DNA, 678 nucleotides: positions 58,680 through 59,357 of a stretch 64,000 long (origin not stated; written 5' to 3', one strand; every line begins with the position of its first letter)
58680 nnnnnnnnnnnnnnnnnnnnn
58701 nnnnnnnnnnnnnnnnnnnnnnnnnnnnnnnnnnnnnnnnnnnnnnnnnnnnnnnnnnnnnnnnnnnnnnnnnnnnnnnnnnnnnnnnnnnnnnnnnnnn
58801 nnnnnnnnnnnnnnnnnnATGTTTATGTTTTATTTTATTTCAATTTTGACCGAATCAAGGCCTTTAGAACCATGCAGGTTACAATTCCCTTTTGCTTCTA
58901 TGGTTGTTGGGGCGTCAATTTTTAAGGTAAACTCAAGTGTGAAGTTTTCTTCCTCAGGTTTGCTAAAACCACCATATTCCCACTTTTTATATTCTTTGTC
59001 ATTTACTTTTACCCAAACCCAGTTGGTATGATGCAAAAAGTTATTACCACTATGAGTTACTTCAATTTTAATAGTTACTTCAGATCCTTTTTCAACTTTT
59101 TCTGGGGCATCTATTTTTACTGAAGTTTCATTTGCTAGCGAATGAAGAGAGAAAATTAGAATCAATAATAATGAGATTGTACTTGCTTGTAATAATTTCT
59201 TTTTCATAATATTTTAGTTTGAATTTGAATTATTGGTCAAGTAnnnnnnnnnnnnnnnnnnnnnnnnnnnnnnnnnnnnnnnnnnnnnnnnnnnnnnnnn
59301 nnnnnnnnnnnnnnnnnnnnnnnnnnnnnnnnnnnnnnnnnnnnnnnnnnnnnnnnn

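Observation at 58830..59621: Tandem signal-peptide-bearing neelaredoxin-fold paralogs with an incomplete His4Cys ligand set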

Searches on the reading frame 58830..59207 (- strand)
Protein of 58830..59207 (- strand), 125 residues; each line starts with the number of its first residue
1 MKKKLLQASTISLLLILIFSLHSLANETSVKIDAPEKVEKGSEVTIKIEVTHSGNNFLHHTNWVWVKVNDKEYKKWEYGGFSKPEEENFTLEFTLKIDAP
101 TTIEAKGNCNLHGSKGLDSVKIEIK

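Call 3: search_protein_families(library=pfam, proteins=[window:58830-59207:-], max_evalue=1)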
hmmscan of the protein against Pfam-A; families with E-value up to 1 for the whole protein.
window:58830-59207:- (125 aa): 2 families
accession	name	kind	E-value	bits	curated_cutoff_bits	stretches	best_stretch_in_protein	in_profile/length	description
PF01880.24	Desulfoferrodox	-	2.4e-08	34.8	22.2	1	31-113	12-93/98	Desulfoferrodoxin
PF13501.12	SoxY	-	0.0021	18.7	28.4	1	25-71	11-56/112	Sulfur oxidation protein SoxY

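Call 4: search_protein_families(library=ncbifam, proteins=[window:58830-59207:-], max_evalue=1)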
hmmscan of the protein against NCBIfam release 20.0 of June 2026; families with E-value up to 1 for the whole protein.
window:58830-59207:- (125 aa): 7 families
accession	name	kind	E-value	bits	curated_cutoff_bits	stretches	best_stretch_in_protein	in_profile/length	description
TIGR00332.1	neela_ferrous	domain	9.3e-06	26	61.9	1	40-113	24-96/107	desulfoferrodoxin ferrous iron-binding domain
NF033506.0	PACE-CTERM-PROT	exception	9.5e-06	24.6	110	1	3-113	2-96/627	putative S-layer protein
NF041895.1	choice_anch_V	domain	0.029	14.4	42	1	23-57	34-67/150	choice-of-anchor V domain-containing protein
TIGR04557.1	fuse_rel_SoxYZ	equivalog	0.034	13.4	140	1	24-105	14-92/226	quinoprotein dehydrogenase-associated SoxYZ-like carrier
TIGR04488.1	SoxY_true_GGCGG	equivalog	0.051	14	125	1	21-54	48-81/149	thiosulfate oxidation carrier protein SoxY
TIGR02801.1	tolR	equivalog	0.081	13.6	127.3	1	11-62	13-68/129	protein TolR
NF046089.1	CD3337_EF1877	subfamily_domain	0.11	11.3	120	1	2-79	1-80/450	CD3337/EF1877 family mobilome membrane protein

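Call 6: find_homologous_proteins(query=window:58830-59207:-)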
Query window:58830-59207:- (125 aa): 23 proteins with E <= 0.001 among 47 candidates.
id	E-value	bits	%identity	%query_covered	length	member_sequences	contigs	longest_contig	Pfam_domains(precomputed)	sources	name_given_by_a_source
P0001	3.6e-76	271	100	100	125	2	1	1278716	PF01880.25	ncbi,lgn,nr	ncbi:MAG: class II SORL domain-containing protein [Bacteroidetes bacterium]|nr:class II SORL domain-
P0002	8.5e-61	221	80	100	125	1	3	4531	PF01880.25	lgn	-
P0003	1.5e-58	214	79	100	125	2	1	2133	PF01880.25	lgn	-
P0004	6.0e-54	199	73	99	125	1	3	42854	PF01880.25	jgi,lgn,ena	-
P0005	7.9e-53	196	70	100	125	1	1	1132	PF01880.25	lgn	-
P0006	4.1e-51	190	70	100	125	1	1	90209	PF01880.25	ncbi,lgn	ncbi:MAG: desulfoferrodoxin family protein [Thiohalospira sp.]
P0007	9.8e-51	189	71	98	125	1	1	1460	PF01880.25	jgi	jgi:desulfoferrodoxin (superoxide reductase-like protein)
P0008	1.2e-48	182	66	98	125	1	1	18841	PF01880.25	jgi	jgi:desulfoferrodoxin (superoxide reductase-like protein)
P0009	3.4e-48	181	63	100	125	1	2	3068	PF01880.25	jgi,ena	-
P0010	4.3e-48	180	68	98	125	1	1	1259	PF01880.25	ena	-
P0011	6.7e-46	173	61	100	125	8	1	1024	PF01880.25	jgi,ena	-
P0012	7.9e-38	147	59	100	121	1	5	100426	PF01880.25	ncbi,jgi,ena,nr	ncbi:MAG: hypothetical protein A2041_08350 [Bacteroidetes bacterium GWA2_31_9b]|nr:MAG: hypothetical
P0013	1.0e-36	143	57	99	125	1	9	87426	PF01880.25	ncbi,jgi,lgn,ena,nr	ncbi:MAG: hypothetical protein A2W99_08975 [Bacteroidetes bacterium GWF2_33_16]|nr:MAG: hypothetical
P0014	1.7e-25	107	48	82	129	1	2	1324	PF01880.25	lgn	-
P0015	5.2e-25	106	44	94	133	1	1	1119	PF01880.25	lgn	-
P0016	1.2e-24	105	44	93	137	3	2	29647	PF01880.25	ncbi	ncbi:MAG: desulfoferrodoxin family protein [Desulfosalsimonadaceae bacterium]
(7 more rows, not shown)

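Call 7: search_solved_structures(query=window:58830-59207:-, max_evalue=10, show_alignments=3)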
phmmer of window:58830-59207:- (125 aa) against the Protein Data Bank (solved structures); distinct sequences matched with E-value up to 10: 10.
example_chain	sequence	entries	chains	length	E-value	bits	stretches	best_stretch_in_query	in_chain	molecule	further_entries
4brj_A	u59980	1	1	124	0.0014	21.9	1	25-114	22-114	DESULFOFERRODOXIN, FERROUS IRON-BINDING REGION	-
4bk8_A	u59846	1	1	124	0.0019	21.5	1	26-114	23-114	DESULFOFERRODOXIN, FERROUS IRON-BINDING REGION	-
4brv_A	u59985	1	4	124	0.0023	21.2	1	28-114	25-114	DESULFOFERRODOXIN, FERROUS IRON-BINDING REGION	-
8gjm_D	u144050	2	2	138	0.042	17.2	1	14-107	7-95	Heavy chain of 17B10 fab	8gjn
2amu_A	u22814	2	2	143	0.052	16.9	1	31-72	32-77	Putative superoxide reductase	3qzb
5i0z_A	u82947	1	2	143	0.14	15.5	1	8-88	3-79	catalytic DNA antibody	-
8xk6_H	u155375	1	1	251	0.36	14.2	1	13-104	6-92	mAb S2A5 Fab heavy chain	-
9trl_O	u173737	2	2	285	0.45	13.9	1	29-80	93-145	DNA repair and recombination protein RAD54B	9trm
9srz_A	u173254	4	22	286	0.45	13.8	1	29-80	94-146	DNA repair and recombination protein RAD54B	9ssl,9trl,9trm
2gki_A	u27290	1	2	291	0.55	13.6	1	8-87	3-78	nuclease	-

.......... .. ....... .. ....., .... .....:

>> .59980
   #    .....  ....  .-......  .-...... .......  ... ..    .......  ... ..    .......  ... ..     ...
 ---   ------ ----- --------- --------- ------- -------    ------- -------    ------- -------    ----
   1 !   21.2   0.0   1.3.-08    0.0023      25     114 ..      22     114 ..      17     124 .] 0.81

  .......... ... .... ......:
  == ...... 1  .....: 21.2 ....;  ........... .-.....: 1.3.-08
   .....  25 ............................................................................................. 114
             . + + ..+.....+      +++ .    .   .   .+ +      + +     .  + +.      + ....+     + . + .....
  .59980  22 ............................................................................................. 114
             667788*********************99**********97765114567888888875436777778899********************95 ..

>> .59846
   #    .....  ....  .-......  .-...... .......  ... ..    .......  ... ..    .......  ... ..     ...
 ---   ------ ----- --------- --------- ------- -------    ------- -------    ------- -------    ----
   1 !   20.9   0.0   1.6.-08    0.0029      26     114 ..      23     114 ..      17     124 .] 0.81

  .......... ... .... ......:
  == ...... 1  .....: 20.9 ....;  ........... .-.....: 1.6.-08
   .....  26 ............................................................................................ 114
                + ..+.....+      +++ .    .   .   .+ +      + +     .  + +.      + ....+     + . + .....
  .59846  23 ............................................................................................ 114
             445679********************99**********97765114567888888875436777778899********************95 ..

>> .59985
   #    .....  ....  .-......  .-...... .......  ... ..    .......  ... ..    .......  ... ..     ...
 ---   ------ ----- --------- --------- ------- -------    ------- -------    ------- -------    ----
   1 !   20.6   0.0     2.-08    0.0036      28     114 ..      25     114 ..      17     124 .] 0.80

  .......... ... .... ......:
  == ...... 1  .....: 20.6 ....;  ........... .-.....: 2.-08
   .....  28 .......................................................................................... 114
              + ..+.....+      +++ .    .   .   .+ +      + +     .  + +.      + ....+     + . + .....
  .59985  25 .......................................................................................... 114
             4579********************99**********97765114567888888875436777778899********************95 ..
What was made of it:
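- On Superoxide reductase (1Fe-SOR / neelaredoxin): Some characterised SORs, such as I. hospitalis (E-T-H), also deviate here (call 7).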

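Call 13: find_encoding_contigs(protein=P0013, flank=6000, max_places=3)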
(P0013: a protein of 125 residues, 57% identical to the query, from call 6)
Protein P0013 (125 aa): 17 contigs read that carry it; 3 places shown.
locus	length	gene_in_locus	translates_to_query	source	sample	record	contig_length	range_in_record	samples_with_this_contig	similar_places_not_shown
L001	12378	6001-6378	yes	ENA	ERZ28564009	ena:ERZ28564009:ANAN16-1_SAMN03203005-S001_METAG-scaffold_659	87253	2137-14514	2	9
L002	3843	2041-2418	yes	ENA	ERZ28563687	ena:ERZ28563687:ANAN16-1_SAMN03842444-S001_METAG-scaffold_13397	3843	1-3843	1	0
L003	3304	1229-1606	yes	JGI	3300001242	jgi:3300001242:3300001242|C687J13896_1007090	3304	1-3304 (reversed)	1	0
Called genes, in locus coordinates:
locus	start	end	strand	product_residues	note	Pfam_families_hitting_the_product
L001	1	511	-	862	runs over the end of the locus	PF02861:Clp_N, PF13191:AAA_16 (weak), PF00004:AAA, PF17871:AAA_lid_9, PF00004:AAA, PF07724:AAA_2, PF07728:AAA_5, PF10431:ClpB_D2-small, +6 more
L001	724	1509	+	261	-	PF00075:RNase_H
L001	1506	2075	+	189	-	PF01613:Flavin_Reduct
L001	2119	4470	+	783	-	PF13620:CarboxypepD_reg, PF13715:CarbopepD_reg_2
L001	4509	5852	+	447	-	PF02310:B12-binding, PF04055:Radical_SAM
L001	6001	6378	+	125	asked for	PF01880:Desulfoferrodox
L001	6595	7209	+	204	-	-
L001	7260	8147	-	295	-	PF00698:Acyl_transf_1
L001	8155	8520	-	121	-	PF01648:ACPS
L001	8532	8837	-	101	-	PF00550:PP-binding (weak)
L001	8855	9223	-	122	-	-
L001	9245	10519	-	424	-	PF02310:B12-binding (weak), PF04055:Radical_SAM (faint)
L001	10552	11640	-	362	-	PF00685:Sulfotransfer_1 (weak), PF13469:Sulfotransfer_3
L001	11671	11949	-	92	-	PF00550:PP-binding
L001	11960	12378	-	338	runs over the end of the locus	PF14399:BtrH_N, PF16169:DUF4872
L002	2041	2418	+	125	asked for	PF01880:Desulfoferrodox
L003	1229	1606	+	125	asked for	PF01880:Desulfoferrodox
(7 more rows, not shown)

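Call 14: find_encoding_contigs(protein=P0016, flank=6000, max_places=3)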
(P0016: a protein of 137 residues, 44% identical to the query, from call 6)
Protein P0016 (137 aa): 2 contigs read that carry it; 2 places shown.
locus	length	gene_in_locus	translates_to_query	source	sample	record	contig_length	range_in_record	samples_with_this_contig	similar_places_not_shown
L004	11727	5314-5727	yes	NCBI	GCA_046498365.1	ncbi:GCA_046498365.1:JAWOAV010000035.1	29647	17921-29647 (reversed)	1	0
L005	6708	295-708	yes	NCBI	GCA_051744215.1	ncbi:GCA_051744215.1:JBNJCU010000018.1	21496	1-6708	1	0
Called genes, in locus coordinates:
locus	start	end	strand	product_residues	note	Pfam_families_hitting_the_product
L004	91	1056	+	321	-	PF00756:Esterase, PF10503:Esterase_PHB, PF00561:Abhydrolase_1, PF12146:Hydrolase_4 (faint), PF06821:Ser_hydrolase (weak)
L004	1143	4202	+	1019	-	PF26549:Tricorn_N (faint), PF26550:Tricorn_2nd (faint), PF07676:PD40 (faint)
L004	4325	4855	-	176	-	-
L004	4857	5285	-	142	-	-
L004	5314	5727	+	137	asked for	PF01880:Desulfoferrodox (weak)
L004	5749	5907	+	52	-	-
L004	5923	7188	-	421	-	PF02310:B12-binding (weak)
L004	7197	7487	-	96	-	PF00550:PP-binding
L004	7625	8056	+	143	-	PF22817:ApeP-like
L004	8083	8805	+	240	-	PF00106:adh_short, PF08659:KR, PF13561:adh_short_C2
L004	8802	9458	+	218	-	PF03548:LolA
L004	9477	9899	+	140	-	-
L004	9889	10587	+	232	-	-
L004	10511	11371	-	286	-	PF01522:Polysacc_deac_1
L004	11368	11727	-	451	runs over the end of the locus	PF02310:B12-binding, PF04055:Radical_SAM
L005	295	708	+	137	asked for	PF01880:Desulfoferrodox (weak)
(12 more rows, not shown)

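Call 21: predict_structure(alignment_id=A1)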
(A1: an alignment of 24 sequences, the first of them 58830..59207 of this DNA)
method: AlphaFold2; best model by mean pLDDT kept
length: 125 residues; sequences in the alignment: 24
mean_pLDDT: 89.7   pTM: 0.74
mean pLDDT of the five models: 89.7, 88.8, 88.1, 87.5, 86.8
residues with pLDDT >= 90: 95; 70-90: 16; 50-70: 12; < 50: 2
segments of 3 or more residues with pLDDT < 50: none
pLDDT, mean of each block of 10 residues (from residue 1): 66 72 72 97 98 92 98 96 93 97 98 95 96
secondary structure, 60 per line:
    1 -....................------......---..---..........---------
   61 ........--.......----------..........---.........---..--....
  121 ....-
elements in order: H2-21 E28-33 E42-51 E61-68 E71-77 E88-97 E101-109 E117-124
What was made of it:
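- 59133..59207 (-): Predicted Sec signal peptide of SORL-A (residues 1-25, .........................), with cleavage before N26. AF2 gives a helix over residues 2-21 at lower confidence (call 21).
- On Superoxide reductase (1Fe-SOR / neelaredoxin): The AF2 model has pLDDT 89.7 and 7 strands (call 21). Strand order places the N-terminus, the 52-59 loop and the 109-112 loop at the same pole of the sandwich, but that is an inference from call 21.
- The AF2 model has pLDDT 89.7 (call 21).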

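Call 28: fold_search(model_id=the predicted structure, library=pdb)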
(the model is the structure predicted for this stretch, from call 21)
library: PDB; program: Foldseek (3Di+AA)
matches with E <= 10: 1903; with E <= 0.001: 32
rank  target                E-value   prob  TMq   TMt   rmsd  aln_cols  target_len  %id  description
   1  2oxh_A                4.4e-06  1.00  0.62  0.71   4.1       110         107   17  The SOXYZ Complex of Paracoccus Pantotrophus (released 2007-05-22)
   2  4brj                  4.9e-06  1.00  0.63  0.64   2.4       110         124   24  Superoxide reductase (Neelaredoxin) from Ignicoccus hospitalis T24K (released 2014-06-11)
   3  4bk8                  5.7e-06  1.00  0.63  0.63   2.3       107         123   24  Superoxide reductase (Neelaredoxin) from Ignicoccus hospitalis (released 2014-04-02)
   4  2ox5_C                7.0e-06  1.00  0.67  0.80   2.3       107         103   18  The SoxYZ complex of Paracoccus pantotrophus (released 2007-05-22)
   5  2amu                  7.4e-06  1.00  0.59  0.57   5.2       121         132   26  CRYSTAL STRUCTURE OF A PUTATIVE SUPEROXIDE REDUCTASE (TM0658) FROM THERMOTOGA MARITIMA AT 2.00 A RESOLUTION (released 2005-08-23)
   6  2oxg_E                8.6e-06  1.00  0.66  0.82   2.2       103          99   17  The SoxYZ Complex of Paracoccus pantotrophus (released 2007-05-22)
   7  2ox5_E                9.0e-06  1.00  0.67  0.81   2.2       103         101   17  The SoxYZ complex of Paracoccus pantotrophus (released 2007-05-22)
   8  2oxg_C                1.0e-05  1.00  0.66  0.79   2.3       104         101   18  The SoxYZ Complex of Paracoccus pantotrophus (released 2007-05-22)
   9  4brv_A                1.1e-05  1.00  0.63  0.64   3.6       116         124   23  Superoxide reductase (Neelaredoxin) from Ignicoccus hospitalis E23A (released 2014-06-18)
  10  2ox5_A                1.4e-05  1.00  0.67  0.77   2.3       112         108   17  The SoxYZ complex of Paracoccus pantotrophus (released 2007-05-22)
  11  3qzb                  2.1e-05  1.00  0.60  0.57   5.2       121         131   26  Crystal structure of a putative superoxide reductase (TM0658) from THERMOTOGA MARITIMA at 1.10 A resolution (released 2011-03-30)
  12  1v8h_A                9.0e-05  1.00  0.59  0.68   4.4       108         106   19  Crystal structure of TT0351 protein from Thermus thermophilus HB8 (released 2005-01-18)
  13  3idu_B                1.3e-04  1.00  0.60  0.67   3.2       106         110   16  Crystal Structure of the CARDB domain of the PF1109 protein in complex with di-metal ions from Pyrococcus furiosus, No (released 2009-08-04)
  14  2kl6_MODEL_1_A        1.6e-04  1.00  0.58  0.66   3.8       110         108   18  Solution NMR structure of the CARDB domain of PF1109 from Pyrococcus furiosus. Northeast Structural Genomics C (released 2009-08-25)
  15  3idu_A                2.0e-04  1.00  0.59  0.63   3.6       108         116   17  Crystal Structure of the CARDB domain of the PF1109 protein in complex with di-metal ions from Pyrococcus furiosus, No (released 2009-08-04)
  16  2oxh_Y                2.1e-04  1.00  0.55  0.61   9.1       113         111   13  The SOXYZ Complex of Paracoccus Pantotrophus (released 2007-05-22)
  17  2ox5_D                4.1e-04  1.00  0.56  0.61   8.9       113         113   14  The SoxYZ complex of Paracoccus pantotrophus (released 2007-05-22)
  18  2ox5_B                4.6e-04  1.00  0.55  0.61   9.1       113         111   14  The SoxYZ complex of Paracoccus pantotrophus (released 2007-05-22)
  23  2ox5_Y                5.3e-04  1.00  0.55  0.60   9.1       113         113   13  The SoxYZ complex of Paracoccus pantotrophus (released 2007-05-22)
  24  2oxh_F                5.3e-04  1.00  0.55  0.60   9.2       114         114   14  The SOXYZ Complex of Paracoccus Pantotrophus (released 2007-05-22)
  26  2oxh_D                5.9e-04  1.00  0.56  0.62   9.1       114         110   13  The SOXYZ Complex of Paracoccus Pantotrophus (released 2007-05-22)
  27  2ox5_F                7.2e-04  1.00  0.54  0.59   9.3       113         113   14  The SoxYZ complex of Paracoccus pantotrophus (released 2007-05-22)
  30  2oxh_B                8.9e-04  1.00  0.55  0.59   9.2       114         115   14  The SOXYZ Complex of Paracoccus Pantotrophus (released 2007-05-22)
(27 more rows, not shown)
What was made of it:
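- On Superoxide reductase (1Fe-SOR / neelaredoxin): Foldseek gives 4bk8/4brj at E about 5e-6 and rmsd 2.3-2.4 Å (call 28).
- Closest known: SoxY / SoxZ sulfur-carrier proteins. Same: They are top Foldseek matches (2oxh, 2ox5; TM up to 0.67 on the query, call 28).
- Foldseek hits SOR 4bk8/4brj (call 28). Foldseek ranks SoxZ/SoxY as high as SOR (call 28).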
